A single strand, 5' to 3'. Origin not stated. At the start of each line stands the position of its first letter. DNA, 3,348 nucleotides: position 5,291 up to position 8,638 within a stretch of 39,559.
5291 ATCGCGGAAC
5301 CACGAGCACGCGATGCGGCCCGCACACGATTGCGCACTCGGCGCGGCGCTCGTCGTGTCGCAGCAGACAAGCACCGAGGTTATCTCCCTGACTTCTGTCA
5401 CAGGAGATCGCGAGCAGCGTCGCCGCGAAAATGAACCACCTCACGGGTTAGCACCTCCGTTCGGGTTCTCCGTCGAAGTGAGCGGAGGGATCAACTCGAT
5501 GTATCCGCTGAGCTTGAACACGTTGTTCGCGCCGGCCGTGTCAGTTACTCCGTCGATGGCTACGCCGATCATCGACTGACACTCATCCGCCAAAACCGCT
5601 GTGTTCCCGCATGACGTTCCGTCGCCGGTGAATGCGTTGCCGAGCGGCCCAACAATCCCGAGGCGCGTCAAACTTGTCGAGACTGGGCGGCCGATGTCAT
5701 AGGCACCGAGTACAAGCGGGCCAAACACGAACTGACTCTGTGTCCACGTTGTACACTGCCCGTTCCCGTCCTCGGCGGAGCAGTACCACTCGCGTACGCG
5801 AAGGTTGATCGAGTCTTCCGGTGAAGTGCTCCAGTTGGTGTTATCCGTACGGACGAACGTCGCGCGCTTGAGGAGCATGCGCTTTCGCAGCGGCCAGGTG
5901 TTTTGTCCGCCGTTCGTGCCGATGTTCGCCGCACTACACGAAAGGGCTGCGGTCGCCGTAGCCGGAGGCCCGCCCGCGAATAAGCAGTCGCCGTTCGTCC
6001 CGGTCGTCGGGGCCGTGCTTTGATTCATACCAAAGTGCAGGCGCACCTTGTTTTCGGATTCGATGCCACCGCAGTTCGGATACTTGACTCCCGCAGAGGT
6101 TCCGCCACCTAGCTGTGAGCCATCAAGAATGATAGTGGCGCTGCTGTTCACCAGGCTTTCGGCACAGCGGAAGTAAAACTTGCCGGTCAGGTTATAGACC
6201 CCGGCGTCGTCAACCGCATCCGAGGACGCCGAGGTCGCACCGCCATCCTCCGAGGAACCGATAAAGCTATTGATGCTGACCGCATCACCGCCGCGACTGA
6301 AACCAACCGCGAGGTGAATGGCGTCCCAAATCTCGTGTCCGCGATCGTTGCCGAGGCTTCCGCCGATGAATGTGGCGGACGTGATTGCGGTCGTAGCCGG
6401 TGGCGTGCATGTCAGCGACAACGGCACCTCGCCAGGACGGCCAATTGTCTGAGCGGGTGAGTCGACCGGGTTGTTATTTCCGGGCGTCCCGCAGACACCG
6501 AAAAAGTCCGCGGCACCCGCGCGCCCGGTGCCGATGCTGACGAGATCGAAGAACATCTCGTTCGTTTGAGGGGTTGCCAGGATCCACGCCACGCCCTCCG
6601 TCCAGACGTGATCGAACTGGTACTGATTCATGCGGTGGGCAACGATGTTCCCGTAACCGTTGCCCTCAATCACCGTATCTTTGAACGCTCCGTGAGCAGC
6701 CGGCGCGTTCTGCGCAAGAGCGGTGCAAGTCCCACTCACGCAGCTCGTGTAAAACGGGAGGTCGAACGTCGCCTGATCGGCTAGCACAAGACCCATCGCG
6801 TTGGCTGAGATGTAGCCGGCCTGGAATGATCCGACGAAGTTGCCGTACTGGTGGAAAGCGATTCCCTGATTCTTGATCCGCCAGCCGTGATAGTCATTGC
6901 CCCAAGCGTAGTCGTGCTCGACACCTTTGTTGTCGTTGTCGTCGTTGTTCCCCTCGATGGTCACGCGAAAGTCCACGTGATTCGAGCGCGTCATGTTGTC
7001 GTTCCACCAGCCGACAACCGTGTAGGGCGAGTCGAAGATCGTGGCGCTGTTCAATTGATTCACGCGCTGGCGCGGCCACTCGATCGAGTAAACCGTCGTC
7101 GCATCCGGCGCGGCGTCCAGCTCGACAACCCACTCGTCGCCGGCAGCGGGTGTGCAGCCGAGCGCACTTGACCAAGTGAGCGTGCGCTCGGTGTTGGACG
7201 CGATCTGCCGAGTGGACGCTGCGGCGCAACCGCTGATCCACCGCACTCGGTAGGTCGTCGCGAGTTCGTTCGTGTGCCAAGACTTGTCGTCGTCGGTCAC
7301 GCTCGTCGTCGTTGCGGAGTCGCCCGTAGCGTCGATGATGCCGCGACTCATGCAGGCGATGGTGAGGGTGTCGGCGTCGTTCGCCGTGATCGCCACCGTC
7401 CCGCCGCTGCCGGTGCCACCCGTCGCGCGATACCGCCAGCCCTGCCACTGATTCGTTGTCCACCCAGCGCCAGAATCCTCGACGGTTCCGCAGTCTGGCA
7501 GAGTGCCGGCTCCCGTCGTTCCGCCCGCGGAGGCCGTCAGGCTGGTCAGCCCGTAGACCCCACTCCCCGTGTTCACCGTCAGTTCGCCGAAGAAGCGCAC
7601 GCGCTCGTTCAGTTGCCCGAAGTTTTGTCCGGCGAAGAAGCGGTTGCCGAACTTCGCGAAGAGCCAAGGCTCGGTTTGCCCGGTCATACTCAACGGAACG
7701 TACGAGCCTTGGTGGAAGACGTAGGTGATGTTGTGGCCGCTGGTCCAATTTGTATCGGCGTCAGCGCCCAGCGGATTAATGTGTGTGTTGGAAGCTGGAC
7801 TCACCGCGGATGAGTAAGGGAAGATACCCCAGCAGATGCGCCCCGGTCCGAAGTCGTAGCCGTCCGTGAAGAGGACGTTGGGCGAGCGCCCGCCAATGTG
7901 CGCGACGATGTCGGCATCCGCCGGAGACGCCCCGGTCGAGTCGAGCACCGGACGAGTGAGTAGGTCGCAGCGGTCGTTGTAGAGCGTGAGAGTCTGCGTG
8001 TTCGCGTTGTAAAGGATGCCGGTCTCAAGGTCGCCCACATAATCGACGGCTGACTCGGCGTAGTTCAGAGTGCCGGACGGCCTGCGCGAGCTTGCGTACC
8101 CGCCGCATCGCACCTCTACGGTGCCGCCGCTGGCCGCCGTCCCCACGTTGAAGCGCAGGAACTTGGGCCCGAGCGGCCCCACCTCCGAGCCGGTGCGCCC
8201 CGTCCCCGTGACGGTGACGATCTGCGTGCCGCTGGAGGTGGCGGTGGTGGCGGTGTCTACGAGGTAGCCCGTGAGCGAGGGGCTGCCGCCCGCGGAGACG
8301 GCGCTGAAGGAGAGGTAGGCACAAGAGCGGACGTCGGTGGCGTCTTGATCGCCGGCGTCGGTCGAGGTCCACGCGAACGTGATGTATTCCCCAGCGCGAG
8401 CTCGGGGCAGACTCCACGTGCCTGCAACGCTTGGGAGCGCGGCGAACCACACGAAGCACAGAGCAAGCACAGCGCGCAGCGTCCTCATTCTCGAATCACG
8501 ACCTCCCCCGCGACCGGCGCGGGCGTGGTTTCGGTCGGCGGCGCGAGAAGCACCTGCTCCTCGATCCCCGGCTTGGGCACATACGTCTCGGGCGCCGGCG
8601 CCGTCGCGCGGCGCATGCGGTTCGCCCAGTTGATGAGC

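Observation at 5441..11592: Duplicated two-gene module: a small PPEYVYA-motif protein translationally coupled to a large exported protein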

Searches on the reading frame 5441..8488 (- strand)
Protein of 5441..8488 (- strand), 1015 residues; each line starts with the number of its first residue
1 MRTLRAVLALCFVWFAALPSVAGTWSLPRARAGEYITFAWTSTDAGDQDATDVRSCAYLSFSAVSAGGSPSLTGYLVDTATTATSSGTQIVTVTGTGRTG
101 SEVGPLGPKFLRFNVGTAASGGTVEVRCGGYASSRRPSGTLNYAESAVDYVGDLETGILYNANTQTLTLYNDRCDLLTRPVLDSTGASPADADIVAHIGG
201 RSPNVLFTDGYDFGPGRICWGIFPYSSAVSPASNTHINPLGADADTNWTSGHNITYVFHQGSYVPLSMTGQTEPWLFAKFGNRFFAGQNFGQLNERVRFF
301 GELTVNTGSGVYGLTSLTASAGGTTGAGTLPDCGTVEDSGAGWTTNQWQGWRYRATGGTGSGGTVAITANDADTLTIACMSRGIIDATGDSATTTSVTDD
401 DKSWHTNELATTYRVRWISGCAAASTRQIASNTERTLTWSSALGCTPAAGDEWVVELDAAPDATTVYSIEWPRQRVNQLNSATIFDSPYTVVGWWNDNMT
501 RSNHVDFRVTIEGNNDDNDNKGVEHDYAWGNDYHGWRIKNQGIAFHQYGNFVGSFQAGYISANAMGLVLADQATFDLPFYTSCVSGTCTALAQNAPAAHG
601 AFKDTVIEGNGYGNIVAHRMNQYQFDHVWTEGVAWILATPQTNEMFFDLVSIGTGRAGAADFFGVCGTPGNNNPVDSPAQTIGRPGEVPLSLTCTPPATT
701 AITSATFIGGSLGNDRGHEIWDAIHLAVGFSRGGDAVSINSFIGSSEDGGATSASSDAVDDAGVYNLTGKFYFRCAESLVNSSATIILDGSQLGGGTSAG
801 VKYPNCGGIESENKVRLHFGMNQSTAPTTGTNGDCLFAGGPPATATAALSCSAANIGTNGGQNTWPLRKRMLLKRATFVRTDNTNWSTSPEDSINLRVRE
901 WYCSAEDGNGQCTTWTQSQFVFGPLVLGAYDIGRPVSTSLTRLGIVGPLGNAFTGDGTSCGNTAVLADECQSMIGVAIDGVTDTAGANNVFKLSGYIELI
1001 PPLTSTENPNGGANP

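Call 6: search_protein_families(library=pfam, proteins=[window:5441-8488:-], max_evalue=0.1)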
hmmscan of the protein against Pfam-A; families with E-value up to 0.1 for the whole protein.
window:5441-8488:- (1015 aa): 1 family
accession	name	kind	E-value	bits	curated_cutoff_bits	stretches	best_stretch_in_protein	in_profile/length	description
PF16153.10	DUF4861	-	0.083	12.3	22.3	0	451-538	56-139/380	Domain of unknown function (DUF4861)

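Call 7: search_protein_families(library=phrogs, proteins=[window:5441-8488:-], max_evalue=0.1)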
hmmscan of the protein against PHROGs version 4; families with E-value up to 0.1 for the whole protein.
window:5441-8488:- (1015 aa): 0 families

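Call 50: search_solved_structures(query=window:5441-8488:-, max_evalue=1, show_alignments=2)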
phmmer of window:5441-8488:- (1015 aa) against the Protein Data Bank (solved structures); distinct sequences matched with E-value up to 1: 0.

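Call 70: search_dna_similar(query=window:5441-8488:-, collection=phages, mode=protein, max_rows=15, max_evalue=0.001)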
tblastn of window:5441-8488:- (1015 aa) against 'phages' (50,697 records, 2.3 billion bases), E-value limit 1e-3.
No match.

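Call 82: search_protein_families(library=ncbifam, proteins=[window:5441-8488:-], max_evalue=0.1)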
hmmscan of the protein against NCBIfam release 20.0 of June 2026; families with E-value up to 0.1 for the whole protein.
window:5441-8488:- (1015 aa): 0 families

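Call 83: search_protein_families(library=padloc, proteins=[window:5441-8488:-], max_evalue=0.1)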
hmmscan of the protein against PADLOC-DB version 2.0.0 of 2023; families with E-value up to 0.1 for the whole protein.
window:5441-8488:- (1015 aa): 0 families

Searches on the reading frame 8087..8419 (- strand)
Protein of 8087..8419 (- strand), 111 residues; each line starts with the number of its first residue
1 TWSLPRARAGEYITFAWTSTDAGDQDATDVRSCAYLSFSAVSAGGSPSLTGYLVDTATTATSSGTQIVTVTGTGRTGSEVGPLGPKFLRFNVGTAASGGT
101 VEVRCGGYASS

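Call 36: find_homologous_proteins(query=A5, max_evalue=0.01)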
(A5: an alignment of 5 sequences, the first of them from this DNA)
Query A5 (5 sequences) (111 aa, profile of the alignment): 1 proteins with E <= 0.01 among 8000 candidates.
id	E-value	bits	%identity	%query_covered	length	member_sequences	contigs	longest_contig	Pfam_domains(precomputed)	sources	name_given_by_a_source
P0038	3.2e-14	71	29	66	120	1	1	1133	-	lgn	-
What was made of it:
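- Tried and rejected: It was probably swamped by low-complexity candidates (call 36).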

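Call 77: find_related_loci(query=A5, collection=viral_contigs, flank=3000)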
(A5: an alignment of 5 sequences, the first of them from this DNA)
Query A5 (111 aa) in viral_contigs; peptide patterns used: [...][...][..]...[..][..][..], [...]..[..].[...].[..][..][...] (x = any residue, [..] = any of these).
85 stretches matched a pattern, but none encodes a relative of the query by tblastn (E <= 1e-3).

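Call 98: find_encoding_contigs(protein=P0038, flank=3000, max_places=2)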
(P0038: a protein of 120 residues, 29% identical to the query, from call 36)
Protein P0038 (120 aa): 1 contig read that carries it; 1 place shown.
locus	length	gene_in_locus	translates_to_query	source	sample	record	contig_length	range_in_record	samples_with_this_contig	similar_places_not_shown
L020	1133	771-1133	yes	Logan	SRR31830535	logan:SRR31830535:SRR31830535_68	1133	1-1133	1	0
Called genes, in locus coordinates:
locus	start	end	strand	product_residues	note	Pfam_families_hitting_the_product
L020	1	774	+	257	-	?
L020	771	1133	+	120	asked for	?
